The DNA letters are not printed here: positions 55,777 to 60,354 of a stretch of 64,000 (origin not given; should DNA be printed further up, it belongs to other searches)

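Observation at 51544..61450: Candidate uncharacterised envelope/surface module: TPR sensor kinase, LuxR regulator and five exported proteins of unknown function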

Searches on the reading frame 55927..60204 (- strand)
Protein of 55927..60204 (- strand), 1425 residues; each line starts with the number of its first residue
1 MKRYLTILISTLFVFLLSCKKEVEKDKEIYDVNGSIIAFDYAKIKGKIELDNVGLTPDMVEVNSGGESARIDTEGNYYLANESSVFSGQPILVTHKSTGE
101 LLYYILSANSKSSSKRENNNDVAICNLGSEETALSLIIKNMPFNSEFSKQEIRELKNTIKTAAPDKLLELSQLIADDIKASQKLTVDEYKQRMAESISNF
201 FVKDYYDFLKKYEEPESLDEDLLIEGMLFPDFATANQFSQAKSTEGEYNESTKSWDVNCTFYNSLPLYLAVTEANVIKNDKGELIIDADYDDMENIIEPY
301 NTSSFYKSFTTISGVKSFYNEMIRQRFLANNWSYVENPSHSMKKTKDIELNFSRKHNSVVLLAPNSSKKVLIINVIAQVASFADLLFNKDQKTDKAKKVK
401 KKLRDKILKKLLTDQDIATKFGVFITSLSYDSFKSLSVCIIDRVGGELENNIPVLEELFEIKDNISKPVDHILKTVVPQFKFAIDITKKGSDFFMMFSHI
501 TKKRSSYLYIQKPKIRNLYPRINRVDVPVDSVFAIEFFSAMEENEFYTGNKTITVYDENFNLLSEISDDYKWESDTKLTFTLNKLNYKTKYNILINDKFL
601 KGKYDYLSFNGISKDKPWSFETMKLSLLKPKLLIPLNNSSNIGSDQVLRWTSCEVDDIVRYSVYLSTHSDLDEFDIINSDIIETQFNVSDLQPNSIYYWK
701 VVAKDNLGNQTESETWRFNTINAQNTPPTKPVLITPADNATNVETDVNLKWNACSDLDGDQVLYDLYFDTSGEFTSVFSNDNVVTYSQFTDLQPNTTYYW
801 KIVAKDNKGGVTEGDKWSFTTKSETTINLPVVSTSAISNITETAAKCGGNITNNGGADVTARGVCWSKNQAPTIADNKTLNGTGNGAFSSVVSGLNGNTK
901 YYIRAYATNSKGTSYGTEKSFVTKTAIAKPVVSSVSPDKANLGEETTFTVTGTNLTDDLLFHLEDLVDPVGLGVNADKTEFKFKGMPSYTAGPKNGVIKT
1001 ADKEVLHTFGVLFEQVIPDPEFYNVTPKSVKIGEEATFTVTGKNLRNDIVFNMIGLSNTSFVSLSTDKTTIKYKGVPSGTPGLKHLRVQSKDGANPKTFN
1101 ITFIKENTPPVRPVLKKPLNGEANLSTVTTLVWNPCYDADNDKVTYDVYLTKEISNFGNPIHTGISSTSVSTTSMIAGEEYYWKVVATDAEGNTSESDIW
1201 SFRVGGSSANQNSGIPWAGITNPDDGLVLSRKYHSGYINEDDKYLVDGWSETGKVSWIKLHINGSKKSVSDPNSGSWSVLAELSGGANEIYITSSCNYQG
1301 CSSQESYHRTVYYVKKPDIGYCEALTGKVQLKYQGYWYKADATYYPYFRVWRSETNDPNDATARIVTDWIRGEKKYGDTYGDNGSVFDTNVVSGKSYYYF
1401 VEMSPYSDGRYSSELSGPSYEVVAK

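Call 5: search_protein_families(library=pfam, proteins=[window:55927-60204:-], max_evalue=0.1)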
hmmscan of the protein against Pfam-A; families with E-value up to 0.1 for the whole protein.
window:55927-60204:- (1425 aa): 9 families
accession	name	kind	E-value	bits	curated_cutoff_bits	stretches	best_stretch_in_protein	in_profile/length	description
PF00041.27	fn3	-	1.9e-15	57.2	25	2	642-714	11-79/84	Fibronectin type III domain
PF25788.1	Ig_Rha78A_N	-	4.2e-09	37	27.4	1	746-821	19-97/105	Rha78A-like, N-terminal immunoglobulin domain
PF13205.12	Big_5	-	7.6e-09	36.7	23.6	2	731-821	7-105/105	Bacterial Ig-like domain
PF09099.16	Qn_am_d_aIII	-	6.4e-07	30.1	22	1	1021-1088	3-69/82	Quinohemoprotein amine dehydrogenase, alpha subunit domain III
PF01833.30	TIG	-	6.5e-07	29.7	20.9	1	930-985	1-39/84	IPT/TIG domain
PF25059.1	FN3_DSCAM-DSCAML_C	-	1.4e-05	25.8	39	0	661-723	23-82/89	DSCAM/DSCAML C-terminal Fn3-like domain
PF16656.11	Pur_ac_phosph_N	-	0.0015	19.5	30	1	743-820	11-88/93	Purple acid Phosphatase, N-terminal domain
PF10179.15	NDNF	-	0.0045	17.5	27.3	0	683-710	88-115/127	Neuron-derived neurotrophic factor, first Fn(III) domain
PF12913.13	SH3_6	-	0.034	14.2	27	0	81-109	19-47/53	SH3 domain (SH3b1 type)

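Call 6: search_protein_families(library=ncbifam, proteins=[window:55927-60204:-], max_evalue=0.1)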
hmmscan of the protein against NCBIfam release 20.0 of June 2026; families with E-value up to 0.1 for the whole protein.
window:55927-60204:- (1425 aa): 2 families
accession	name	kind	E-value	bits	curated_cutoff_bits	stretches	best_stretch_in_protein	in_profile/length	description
NF049889.1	AlphArabdaseBT0360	equivalog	3.9e-11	42.2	600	1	824-926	29-132/639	arabinan endo-1,5-alpha-L-arabinosidase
TIGR03908.1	QH_alpha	equivalog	0.0011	17.5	274.35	1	1019-1094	292-366/510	quinohemoprotein amine dehydrogenase subunit alpha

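Call 9: find_encoding_contigs(protein=window:55927-60204:-, flank=10000, max_places=6)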
Protein window:55927-60204:- (1425 aa): 4 contigs read that carry it; 2 places shown.
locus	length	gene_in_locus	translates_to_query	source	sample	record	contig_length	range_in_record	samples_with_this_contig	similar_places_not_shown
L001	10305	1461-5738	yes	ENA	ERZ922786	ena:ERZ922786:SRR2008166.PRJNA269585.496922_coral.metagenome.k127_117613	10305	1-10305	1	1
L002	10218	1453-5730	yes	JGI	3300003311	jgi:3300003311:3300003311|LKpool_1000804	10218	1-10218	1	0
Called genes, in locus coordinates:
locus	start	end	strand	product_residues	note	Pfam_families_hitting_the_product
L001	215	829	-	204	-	PF00072:Response_reg, PF00196:GerE, PF08281:Sigma70_r4_2 (weak)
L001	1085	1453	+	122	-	-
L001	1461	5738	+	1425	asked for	PF01833:TIG (faint), PF13205:Big_5 (faint), PF00041:fn3 (faint), PF25059:FN3_DSCAM-DSCAML_C (faint), PF23376:Fn3_VIN3 (faint), PF25788:Ig_Rha78A_N (faint), PF09099:Qn_am_d_aIII (faint)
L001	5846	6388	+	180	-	-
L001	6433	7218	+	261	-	PF14237:GYF_2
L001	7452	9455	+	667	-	PF07719:TPR_2 (faint), PF00515:TPR_1 (faint), PF13181:TPR_8 (faint), PF13424:TPR_12 (weak), PF07730:HisKA_3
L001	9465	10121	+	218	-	-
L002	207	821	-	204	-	PF00072:Response_reg, PF00196:GerE, PF08281:Sigma70_r4_2 (weak)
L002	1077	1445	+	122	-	-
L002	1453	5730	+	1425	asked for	PF01833:TIG (faint), PF13205:Big_5 (faint), PF00041:fn3 (faint), PF25059:FN3_DSCAM-DSCAML_C (faint), PF23376:Fn3_VIN3 (faint), PF25788:Ig_Rha78A_N (faint), PF09099:Qn_am_d_aIII (faint)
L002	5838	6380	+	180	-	-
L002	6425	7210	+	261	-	PF14237:GYF_2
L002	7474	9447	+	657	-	PF07719:TPR_2 (faint), PF00515:TPR_1 (faint), PF13181:TPR_8 (faint), PF13424:TPR_12 (weak), PF07730:HisKA_3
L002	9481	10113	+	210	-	-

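Call 13: find_related_loci(query=window:55927-60204:-, collection=genome_contigs, flank=10000)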
Query window:55927-60204:- (1425 aa) in genome_contigs; peptide patterns used: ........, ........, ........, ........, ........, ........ (x = any residue, [..] = any of these).
385 stretches matched a pattern; 287 encode a relative of the query (tblastn E <= 1e-3); the best 80 are kept; 79 distinct loci.
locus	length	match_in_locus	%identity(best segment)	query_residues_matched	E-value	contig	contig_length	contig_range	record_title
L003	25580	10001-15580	26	548-1246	2e-44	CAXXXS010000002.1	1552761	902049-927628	MAG: Bacteroidales bacterium isolate cfd47556-b600-40b4-9185-b1262979a081 genome assembly, contig: contig_2, whole genom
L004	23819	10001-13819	28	576-1204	1e-38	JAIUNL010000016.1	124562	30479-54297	MAG: Bacteroidetes bacterium isolate BAC1 spades-bin.60~NODE_546_length_124562_cov_1.90548, whole genome shotgun sequenc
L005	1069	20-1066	36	576-1232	5e-38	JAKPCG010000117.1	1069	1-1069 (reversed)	MAG: Acidobacteriota bacterium isolate JPMR_maxbin.012 k141_620799, whole genome shotgun sequence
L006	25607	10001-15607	33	607-1221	2e-34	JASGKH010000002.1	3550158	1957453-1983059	MAG: Breznakibacter sp. isolate 5N570 JMF-2111-06-0005.ont.bin.570_1, whole genome shotgun sequence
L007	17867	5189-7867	46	618-1223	2e-31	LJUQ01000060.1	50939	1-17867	MAG: Bacteroides sp. SM23_62_1 WORSMTZ_4617, whole genome shotgun sequence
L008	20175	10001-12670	34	610-1202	3e-31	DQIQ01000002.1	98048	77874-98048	MAG TPA_asm: Thermoplasmata archaeon isolate 3300003432D scaffold_1, whole genome shotgun sequence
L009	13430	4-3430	34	579-1238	3e-29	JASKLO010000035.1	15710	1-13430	MAG: Thermosipho sp. (in: thermotogales) isolate DJKA76_ANT21_bin.24 scaffold_456, whole genome shotgun sequence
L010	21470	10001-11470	39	610-1224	3e-29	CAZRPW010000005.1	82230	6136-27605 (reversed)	MAG TPA_asm: uncultured Bacteroides sp. isolate binchicken_co42_498 genome assembly, contig: NODE_153_length_82230_cov_7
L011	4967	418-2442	47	611-1202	2e-29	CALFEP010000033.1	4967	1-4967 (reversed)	MAG TPA_asm: uncultured Bacteroidetes bacterium isolate SRR3330207_bin.16_CONCOCT_v1.1_MAG genome assembly, contig: ERZ7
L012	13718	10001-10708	35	635-1222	7e-28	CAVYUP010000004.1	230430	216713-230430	MAG: uncultured Bacteroidetes bacterium isolate MFD01721.bin.1.11 genome assembly, contig: contig_37309, whole genome sh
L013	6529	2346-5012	33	610-1202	4e-28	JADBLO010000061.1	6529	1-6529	MAG: Thermoplasmata archaeon isolate Bin3_14.8m NODE_734_length_6529_cov_15.844455, whole genome shotgun sequence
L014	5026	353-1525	38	577-1228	5e-28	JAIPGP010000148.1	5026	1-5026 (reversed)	MAG: Candidatus Cloacimonadota bacterium isolate Tobar13.5m-G52 Tobar13-5m-C16498, whole genome shotgun sequence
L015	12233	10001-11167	33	576-1205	1e-26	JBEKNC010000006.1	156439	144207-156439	MAG: Bacteroidota bacterium isolate SPRUCE 408 SPRUCE_408_6, whole genome shotgun sequence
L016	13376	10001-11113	29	618-1206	2e-26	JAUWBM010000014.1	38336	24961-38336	MAG: Thermoplasmatota archaeon isolate CSMAG_1320 CSMAG_1320_k141_350866_length_38336_cov_14.9839, whole genome shotgun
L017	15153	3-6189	36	518-1226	2e-26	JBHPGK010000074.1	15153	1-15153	Candidate division KSB1 bacterium isolate SAG AM-311-M08 NODE_74_length_15153_cov_28.569214, whole genome shotgun sequen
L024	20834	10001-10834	35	576-1206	5e-25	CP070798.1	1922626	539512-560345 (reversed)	MAG: Thermoplasmatales archaeon isolate bin14 chromosome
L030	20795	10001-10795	35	618-1205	7e-24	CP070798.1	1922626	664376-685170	MAG: Thermoplasmatales archaeon isolate bin14 chromosome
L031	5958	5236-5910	33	578-1206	1e-23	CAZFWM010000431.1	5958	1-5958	MAG TPA_asm: uncultured Thermodesulfobacteriota bacterium isolate SRP077602_co7_231 genome assembly, contig: NODE_52873_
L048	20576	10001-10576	36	632-1205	2e-21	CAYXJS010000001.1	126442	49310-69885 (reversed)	MAG TPA_asm: uncultured Bacteroidales bacterium isolate SRP332253_co1_116 genome assembly, contig: NODE_91_length_126442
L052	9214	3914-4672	41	635-1205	3e-21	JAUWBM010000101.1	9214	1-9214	MAG: Thermoplasmatota archaeon isolate CSMAG_1320 CSMAG_1320_k141_2303730_length_9214_cov_11.9858, whole genome shotgun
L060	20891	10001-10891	54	683-924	4e-20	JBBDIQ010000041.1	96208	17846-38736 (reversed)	MAG: Flavobacteriaceae bacterium isolate LejiaA_38_19 Lejia_A_397_length_96208_cov_11, whole genome shotgun sequence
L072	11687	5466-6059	34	610-1205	6e-18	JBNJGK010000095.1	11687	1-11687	MAG: Bacteroidota bacterium isolate Y22_45dBSe2.bin.130 NODE_4570_length_11687_cov_40.432344, whole genome shotgun seque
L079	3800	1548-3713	44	625-1205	4e-17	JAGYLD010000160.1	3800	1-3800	MAG: Bacteroidales bacterium isolate M50B84 160, whole genome shotgun sequence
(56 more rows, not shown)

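Call 15: search_protein_families(library=padloc, proteins=[window:55927-60204:-], max_evalue=0.01)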
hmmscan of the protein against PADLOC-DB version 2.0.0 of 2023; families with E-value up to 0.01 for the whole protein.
window:55927-60204:- (1425 aa): 0 families

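Call 16: search_protein_families(library=phrogs, proteins=[window:55927-60204:-], max_evalue=0.01)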
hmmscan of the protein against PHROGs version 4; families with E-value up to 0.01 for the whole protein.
window:55927-60204:- (1425 aa): 0 families

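Call 59: search_protein_families(library=pfam, proteins=[L060:2547-3332:+, L060:3536-3892:+, L060:3931-4350:+, L060:4354-4773:+, L060:5252-7291:+, L060:7416-8264:+, L060:8864-11572:+, L060:12254-13762:+, L060:14003-15514:+, L060:15786-16319:+], max_evalue=0.001)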
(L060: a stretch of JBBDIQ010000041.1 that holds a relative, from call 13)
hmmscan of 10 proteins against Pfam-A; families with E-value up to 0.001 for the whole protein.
L060:2547-3332:+ (261 aa): 0 families

L060:3536-3892:+ (118 aa): 4 families
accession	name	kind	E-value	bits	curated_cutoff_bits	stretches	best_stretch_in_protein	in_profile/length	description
PF01710.22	HTH_Tnp_IS630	-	5.2e-07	30.2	21.3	1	10-68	3-62/119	Transposase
PF01527.26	HTH_Tnp_1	-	2.8e-06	27.9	24.1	1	7-73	4-69/75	Transposase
PF13518.12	HTH_28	-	8.6e-06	26.2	25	1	15-52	2-38/52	Helix-turn-helix domain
PF13384.12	HTH_23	-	7.5e-05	22.9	24.6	1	15-52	7-43/50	Homeodomain-like domain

L060:3931-4350:+ (139 aa): 1 family
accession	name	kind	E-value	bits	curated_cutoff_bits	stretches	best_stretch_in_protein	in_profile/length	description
PF00665.32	rve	-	3.4e-06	27.7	32.6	1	104-138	3-38/102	Integrase core domain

L060:4354-4773:+ (139 aa): 3 families
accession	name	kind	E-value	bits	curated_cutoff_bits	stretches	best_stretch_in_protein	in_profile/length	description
PF13683.12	rve_3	-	7.6e-15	54.9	26.5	1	59-117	10-67/67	Integrase core domain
PF00665.32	rve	-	5.4e-07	30.2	32.6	1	4-59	44-97/102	Integrase core domain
PF13333.12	rve_2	-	9.9e-06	26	22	1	69-122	1-53/56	Integrase core domain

L060:5252-7291:+ (679 aa): 13 families
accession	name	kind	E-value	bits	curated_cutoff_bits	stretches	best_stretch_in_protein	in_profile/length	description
PF13424.12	TPR_12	-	1.2e-31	109.1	30.1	3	161-231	4-76/77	Tetratricopeptide repeat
PF07568.18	HisKA_2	-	3.2e-18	66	22.3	1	485-560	1-76/76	Histidine kinase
PF00515.34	TPR_1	-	5.5e-15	54.9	27.8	1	162-186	3-27/34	Tetratricopeptide repeat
PF07719.23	TPR_2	-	3.4e-14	52.2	27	0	162-187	3-28/34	Tetratricopeptide repeat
PF13181.12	TPR_8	-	1.3e-13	50.3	25.7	1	162-192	3-33/34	Tetratricopeptide repeat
PF13374.12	TPR_10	-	1.6e-11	44.3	27.5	1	161-196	3-38/42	Tetratricopeptide repeat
PF13176.12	TPR_7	-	8.2e-11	41.5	27.9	0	283-313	2-32/36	Tetratricopeptide repeat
PF17874.7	TPR_MalT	-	2.6e-05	24.1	45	1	134-382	54-300/336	MalT-like TPR region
PF02518.31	HATPase_c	-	4.7e-05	24.2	26.4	1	586-675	6-108/111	Histidine kinase-, DNA gyrase B-, and HSP90-like ATPase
PF13581.12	HATPase_c_2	-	5.3e-05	23.7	27.4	1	584-633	30-79/127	Histidine kinase-like ATPase domain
PF07536.20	HWE_HK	-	6.4e-05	24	22.8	1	485-567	1-78/83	HWE histidine kinase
PF12862.13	ANAPC5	-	0.00023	21.6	23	0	126-163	44-81/91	Anaphase-promoting complex subunit 5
PF13174.12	TPR_6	-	0.00087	20.2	26.3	0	206-227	6-27/33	Tetratricopeptide repeat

L060:7416-8264:+ (282 aa): 2 families
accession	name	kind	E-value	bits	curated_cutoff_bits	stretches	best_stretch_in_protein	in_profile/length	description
PF00072.30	Response_reg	-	9.6e-16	58.4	30.2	1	7-107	1-100/111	Response regulator receiver domain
PF04397.21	LytTR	-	6.5e-05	23.5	22.6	1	199-241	17-59/98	LytTr DNA-binding domain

L060:8864-11572:+ (902 aa): 3 families
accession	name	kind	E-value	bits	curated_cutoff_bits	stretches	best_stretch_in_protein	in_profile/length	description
PF00041.27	fn3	-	2.5e-07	31.2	25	0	440-466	51-77/84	Fibronectin type III domain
PF25788.1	Ig_Rha78A_N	-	4.9e-07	30.4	27.4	0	534-571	64-101/105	Rha78A-like, N-terminal immunoglobulin domain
PF16656.11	Pur_ac_phosph_N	-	1.6e-05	25.8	30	0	522-571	55-93/93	Purple acid Phosphatase, N-terminal domain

L060:12254-13762:+ (502 aa): 4 families
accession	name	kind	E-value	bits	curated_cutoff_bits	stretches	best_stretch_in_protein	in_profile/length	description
PF14312.12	FG-GAP_2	-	2.9e-38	130.2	23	5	46-80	13-46/49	FG-GAP repeat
PF18962.6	Por_Secre_tail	-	2.5e-16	60.2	27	1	432-500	2-74/75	Secretion system C-terminal sorting domain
PF12768.13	Rax2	-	1.3e-05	25.2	28.8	0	111-259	31-167/254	Rax2 C-terminal beta propeller domain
PF01839.29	FG-GAP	-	1.5e-05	25.2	22.1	0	63-83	18-37/37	FG-GAP repeat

L060:14003-15514:+ (503 aa): 3 families
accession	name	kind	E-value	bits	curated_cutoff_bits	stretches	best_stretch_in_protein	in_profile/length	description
PF14312.12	FG-GAP_2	-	6.1e-23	81.2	23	2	274-309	14-48/49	FG-GAP repeat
PF18962.6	Por_Secre_tail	-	1.7e-14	54.3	27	1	433-501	2-74/75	Secretion system C-terminal sorting domain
PF12768.13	Rax2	-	3.2e-05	23.9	28.8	0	229-379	32-173/254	Rax2 C-terminal beta propeller domain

L060:15786-16319:+ (177 aa): 0 families
